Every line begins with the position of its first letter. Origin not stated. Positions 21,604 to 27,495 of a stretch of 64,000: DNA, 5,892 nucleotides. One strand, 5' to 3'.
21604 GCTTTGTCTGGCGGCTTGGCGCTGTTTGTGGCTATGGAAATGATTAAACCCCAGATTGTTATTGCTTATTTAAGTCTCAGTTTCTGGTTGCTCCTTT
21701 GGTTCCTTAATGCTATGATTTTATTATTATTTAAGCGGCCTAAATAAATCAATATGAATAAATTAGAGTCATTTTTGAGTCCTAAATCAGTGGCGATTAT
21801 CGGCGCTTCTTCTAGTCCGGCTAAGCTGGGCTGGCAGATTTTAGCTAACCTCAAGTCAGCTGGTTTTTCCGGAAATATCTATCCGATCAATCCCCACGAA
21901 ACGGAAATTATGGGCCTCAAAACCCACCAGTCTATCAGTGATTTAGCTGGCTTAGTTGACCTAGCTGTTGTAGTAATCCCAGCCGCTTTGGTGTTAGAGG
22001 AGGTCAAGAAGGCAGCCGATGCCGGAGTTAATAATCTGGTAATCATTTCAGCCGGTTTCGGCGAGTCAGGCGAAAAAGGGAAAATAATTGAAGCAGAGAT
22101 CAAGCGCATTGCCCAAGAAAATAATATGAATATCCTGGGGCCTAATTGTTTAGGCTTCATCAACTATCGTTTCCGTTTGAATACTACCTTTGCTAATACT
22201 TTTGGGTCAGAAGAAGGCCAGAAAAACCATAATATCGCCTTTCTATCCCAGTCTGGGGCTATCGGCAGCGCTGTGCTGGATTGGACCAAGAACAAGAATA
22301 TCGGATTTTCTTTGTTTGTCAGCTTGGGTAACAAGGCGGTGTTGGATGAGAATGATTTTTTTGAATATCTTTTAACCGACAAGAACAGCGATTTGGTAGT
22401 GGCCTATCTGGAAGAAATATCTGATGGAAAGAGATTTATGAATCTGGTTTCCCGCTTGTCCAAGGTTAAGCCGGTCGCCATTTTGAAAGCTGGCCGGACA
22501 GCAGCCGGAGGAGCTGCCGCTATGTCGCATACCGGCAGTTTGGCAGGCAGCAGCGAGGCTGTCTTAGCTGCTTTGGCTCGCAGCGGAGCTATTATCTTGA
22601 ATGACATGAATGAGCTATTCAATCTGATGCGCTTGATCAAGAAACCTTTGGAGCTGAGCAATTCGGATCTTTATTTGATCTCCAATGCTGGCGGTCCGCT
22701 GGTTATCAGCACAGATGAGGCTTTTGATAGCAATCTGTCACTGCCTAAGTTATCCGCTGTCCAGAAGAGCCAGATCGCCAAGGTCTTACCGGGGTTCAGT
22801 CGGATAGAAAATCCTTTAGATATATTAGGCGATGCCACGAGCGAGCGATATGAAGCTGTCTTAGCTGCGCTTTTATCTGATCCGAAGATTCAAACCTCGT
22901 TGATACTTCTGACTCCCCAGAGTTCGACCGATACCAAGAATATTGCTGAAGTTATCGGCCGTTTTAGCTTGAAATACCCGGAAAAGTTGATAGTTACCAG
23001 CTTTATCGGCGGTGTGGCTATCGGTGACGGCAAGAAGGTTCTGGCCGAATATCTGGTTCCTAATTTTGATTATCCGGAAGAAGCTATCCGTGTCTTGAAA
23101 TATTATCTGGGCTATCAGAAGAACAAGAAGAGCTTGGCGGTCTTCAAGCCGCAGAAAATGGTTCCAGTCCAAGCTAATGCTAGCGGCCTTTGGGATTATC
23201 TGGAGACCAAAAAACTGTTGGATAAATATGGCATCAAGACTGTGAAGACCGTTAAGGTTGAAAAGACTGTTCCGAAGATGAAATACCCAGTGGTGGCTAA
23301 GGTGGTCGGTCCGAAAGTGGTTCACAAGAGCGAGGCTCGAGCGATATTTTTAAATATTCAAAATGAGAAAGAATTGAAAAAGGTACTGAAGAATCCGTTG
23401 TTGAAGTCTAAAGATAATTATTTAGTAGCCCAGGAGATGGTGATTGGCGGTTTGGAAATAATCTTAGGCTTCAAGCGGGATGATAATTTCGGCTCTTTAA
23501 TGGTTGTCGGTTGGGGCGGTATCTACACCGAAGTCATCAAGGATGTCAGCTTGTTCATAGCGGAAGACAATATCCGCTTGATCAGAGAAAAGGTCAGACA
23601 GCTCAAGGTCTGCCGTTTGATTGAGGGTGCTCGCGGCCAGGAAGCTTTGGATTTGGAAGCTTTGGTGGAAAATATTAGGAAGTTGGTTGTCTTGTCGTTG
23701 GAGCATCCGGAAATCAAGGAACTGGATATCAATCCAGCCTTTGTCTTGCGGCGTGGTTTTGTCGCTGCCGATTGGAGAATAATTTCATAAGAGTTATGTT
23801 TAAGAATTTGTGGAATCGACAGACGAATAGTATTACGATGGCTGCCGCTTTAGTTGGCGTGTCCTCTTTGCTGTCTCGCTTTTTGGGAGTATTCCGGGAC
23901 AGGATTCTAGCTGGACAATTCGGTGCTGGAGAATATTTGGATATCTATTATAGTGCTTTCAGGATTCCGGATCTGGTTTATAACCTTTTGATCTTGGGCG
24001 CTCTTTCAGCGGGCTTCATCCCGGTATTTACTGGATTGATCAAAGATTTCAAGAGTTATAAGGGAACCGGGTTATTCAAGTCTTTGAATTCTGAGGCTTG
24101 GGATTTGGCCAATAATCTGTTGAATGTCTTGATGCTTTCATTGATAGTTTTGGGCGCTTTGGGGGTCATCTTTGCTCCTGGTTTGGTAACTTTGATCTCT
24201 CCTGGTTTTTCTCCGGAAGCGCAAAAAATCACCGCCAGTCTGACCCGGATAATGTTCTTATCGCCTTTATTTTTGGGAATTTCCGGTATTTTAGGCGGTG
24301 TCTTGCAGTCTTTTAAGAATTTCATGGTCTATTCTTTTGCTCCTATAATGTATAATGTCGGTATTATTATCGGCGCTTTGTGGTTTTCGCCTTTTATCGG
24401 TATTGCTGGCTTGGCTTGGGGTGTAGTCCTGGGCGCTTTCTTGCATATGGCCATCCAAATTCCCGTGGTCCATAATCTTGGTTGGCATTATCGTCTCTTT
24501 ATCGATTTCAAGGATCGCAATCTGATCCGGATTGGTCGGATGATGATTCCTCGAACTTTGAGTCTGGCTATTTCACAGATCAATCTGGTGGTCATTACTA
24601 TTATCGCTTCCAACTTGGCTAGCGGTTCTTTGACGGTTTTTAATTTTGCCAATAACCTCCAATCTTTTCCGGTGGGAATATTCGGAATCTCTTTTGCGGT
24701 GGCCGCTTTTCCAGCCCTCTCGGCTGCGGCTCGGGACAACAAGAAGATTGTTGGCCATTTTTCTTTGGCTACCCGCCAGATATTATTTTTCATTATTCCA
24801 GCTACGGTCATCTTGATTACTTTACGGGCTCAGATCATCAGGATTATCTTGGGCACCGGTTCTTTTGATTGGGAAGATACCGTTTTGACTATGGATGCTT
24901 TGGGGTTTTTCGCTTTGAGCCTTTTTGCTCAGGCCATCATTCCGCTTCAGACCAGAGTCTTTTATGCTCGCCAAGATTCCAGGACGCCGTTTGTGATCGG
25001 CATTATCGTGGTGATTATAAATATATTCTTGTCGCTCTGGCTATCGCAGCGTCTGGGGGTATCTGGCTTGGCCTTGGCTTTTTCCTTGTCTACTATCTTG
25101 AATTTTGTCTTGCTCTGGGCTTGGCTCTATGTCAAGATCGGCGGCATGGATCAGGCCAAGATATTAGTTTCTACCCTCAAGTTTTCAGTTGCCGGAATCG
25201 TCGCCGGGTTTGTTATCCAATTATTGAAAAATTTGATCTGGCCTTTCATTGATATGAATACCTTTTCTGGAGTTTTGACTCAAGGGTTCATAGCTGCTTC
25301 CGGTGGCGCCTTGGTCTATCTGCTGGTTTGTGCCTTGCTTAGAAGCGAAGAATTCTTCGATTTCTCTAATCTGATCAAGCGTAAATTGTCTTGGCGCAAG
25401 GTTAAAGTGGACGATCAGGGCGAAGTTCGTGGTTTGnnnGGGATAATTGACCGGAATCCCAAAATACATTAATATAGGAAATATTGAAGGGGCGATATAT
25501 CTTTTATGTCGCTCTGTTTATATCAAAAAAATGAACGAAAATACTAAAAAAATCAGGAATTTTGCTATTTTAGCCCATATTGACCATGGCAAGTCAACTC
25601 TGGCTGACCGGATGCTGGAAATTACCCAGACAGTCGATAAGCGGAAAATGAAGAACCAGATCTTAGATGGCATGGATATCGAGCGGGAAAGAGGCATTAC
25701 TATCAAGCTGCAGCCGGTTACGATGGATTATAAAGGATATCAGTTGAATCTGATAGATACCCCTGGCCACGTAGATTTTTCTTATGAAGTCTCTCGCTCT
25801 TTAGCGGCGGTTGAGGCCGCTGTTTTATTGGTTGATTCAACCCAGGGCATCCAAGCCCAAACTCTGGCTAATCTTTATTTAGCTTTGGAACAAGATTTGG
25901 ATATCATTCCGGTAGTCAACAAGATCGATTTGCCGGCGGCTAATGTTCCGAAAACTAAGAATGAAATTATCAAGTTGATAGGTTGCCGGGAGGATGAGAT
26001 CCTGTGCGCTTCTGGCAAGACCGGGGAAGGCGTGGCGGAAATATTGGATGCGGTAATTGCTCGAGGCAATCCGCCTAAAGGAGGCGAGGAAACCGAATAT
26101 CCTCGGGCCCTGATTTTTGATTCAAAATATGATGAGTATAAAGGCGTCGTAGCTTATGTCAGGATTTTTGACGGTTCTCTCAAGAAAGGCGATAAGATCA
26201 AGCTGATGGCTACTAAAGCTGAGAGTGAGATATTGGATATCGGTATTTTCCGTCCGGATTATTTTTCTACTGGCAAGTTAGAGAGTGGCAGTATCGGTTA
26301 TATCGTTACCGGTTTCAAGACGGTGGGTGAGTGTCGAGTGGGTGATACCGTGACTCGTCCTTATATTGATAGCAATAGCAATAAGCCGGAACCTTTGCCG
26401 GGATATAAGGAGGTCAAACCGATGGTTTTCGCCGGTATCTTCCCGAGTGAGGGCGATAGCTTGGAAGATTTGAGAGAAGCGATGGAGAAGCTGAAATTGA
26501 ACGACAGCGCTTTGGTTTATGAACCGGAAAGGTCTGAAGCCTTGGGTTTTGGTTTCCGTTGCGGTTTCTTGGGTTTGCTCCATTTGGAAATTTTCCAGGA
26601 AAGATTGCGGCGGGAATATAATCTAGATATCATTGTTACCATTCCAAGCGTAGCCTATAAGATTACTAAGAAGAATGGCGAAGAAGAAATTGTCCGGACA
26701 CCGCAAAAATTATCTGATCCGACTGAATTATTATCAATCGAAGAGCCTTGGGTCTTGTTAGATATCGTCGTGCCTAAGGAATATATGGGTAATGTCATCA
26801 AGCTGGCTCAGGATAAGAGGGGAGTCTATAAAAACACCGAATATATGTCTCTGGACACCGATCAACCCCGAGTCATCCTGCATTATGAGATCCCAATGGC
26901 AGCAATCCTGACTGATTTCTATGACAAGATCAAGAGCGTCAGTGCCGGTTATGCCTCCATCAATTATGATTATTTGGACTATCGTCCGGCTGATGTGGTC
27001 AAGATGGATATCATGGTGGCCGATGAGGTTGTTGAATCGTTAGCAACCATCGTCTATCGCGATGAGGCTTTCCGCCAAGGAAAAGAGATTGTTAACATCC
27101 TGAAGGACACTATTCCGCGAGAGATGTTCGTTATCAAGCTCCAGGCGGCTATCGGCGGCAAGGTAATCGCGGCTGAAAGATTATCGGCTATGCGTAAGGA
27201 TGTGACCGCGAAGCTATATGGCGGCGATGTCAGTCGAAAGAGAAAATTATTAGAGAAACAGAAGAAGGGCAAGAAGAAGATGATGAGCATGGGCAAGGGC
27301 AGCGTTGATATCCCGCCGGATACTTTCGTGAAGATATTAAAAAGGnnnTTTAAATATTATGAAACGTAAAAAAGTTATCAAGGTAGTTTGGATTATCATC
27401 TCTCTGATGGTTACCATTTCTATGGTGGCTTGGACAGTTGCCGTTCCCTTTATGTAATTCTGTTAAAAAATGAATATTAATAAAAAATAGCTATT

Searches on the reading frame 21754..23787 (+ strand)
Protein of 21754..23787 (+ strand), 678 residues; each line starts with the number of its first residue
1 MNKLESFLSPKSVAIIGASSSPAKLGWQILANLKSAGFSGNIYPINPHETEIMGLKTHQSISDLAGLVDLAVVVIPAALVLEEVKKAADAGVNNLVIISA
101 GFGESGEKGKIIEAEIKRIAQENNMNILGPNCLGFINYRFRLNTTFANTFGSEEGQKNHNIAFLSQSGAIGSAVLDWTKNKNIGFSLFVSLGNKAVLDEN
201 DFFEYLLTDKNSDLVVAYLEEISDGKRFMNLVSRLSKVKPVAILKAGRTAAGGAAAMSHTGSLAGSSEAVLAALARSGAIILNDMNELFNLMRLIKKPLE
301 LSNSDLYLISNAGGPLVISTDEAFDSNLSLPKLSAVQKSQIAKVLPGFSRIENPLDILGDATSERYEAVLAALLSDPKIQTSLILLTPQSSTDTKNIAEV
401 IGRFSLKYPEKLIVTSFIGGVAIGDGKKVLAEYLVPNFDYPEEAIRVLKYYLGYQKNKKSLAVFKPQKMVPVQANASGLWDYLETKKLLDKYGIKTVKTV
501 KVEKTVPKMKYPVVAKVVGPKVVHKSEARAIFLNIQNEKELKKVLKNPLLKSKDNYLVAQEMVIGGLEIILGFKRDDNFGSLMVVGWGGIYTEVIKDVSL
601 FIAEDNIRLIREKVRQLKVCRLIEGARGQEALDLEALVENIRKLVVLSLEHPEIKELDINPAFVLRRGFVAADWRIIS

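Call 27: search_protein_families(library=pfam, proteins=[window:21754-23787:+], max_evalue=0.001)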
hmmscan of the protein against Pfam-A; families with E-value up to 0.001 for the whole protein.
window:21754-23787:+ (678 aa): 5 families
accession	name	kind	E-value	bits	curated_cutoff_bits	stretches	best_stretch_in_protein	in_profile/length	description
PF13607.11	Succ_CoA_lig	-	1.5e-47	161.3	27.4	1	159-294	2-137/138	Succinyl-CoA ligase like flavodoxin domain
PF13549.11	ATP-grasp_5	-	5.6e-43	147.3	27.6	1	479-676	9-219/221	ATP-grasp domain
PF13380.12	CoA_binding_2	-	2.2e-23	83.4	22.8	1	11-136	1-114/116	CoA binding domain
PF02629.25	CoA_binding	-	1.7e-10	41.9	22.3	1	10-101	3-97/97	CoA binding domain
PF19045.5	Ligase_CoA_2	-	9.4e-09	35.9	23.7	1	308-444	3-143/162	Ligase-CoA domain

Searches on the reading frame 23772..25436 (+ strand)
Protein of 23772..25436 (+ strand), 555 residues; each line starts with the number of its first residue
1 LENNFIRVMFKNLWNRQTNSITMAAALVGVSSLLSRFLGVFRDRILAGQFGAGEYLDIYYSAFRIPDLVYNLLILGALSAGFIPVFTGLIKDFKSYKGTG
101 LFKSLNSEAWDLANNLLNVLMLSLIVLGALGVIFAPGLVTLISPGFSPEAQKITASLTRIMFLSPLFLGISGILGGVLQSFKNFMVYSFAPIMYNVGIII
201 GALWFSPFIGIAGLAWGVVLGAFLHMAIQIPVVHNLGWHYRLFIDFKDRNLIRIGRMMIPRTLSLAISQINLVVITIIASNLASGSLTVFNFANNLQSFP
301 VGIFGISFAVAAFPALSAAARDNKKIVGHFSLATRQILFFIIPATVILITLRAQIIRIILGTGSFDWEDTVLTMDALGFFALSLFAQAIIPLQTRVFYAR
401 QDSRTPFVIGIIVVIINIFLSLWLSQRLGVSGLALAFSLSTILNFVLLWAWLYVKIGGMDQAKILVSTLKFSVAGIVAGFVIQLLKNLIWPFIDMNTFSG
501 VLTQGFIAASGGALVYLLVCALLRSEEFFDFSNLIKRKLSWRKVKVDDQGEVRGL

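Call 27: search_protein_families(library=pfam, proteins=[window:23772-25436:+], max_evalue=0.001)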
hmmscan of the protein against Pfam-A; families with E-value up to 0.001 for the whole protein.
window:23772-25436:+ (555 aa): 3 families
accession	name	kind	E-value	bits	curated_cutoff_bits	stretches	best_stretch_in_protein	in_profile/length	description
PF03023.19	MurJ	-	1.2e-94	317.9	27.4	1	47-489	2-436/451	Lipid II flippase MurJ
PF13440.11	Polysacc_synt_3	-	2.2e-09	37.4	23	1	116-362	46-286/293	Polysaccharide biosynthesis protein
PF01554.23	MatE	-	0.00026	21.1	24.9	1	263-422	4-160/161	MatE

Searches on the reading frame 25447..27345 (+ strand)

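Call 27: search_protein_families(library=pfam, proteins=[window:25447-27345:+], max_evalue=0.001)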
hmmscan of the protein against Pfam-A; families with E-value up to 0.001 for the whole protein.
window:25447-27345:+ (633 aa): 8 families
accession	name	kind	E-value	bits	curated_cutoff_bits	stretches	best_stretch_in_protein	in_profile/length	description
PF00009.33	GTP_EFTU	-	1.2e-54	185.2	26.5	1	34-205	1-184/188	Elongation factor Tu GTP binding domain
PF06421.17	LepA_C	-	2.2e-38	131.1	29.7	1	525-632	2-107/107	GTP-binding protein LepA C-terminus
PF00679.30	EFG_C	-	1.5e-18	67.1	27.9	1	431-521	2-87/89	Elongation factor G C-terminus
PF03144.31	GTP_EFTU_D2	-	3.3e-09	37.5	30.3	1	233-303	1-73/73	Elongation factor Tu domain 2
PF22042.2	EF-G_D2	-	1.8e-06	28.4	27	1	220-255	3-38/84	Elongation factor G domain 2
PF01926.29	MMR_HSR1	-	3.6e-06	27.5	21.9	1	47-159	10-113/113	50S ribosome-binding GTPase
PF14492.12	EFG_III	-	0.00018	21.9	27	1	324-397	3-73/75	Elongation Factor G, domain III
PF09439.16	SRPRB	-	0.00061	19.7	25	0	90-134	38-85/178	Signal recognition particle receptor beta subunit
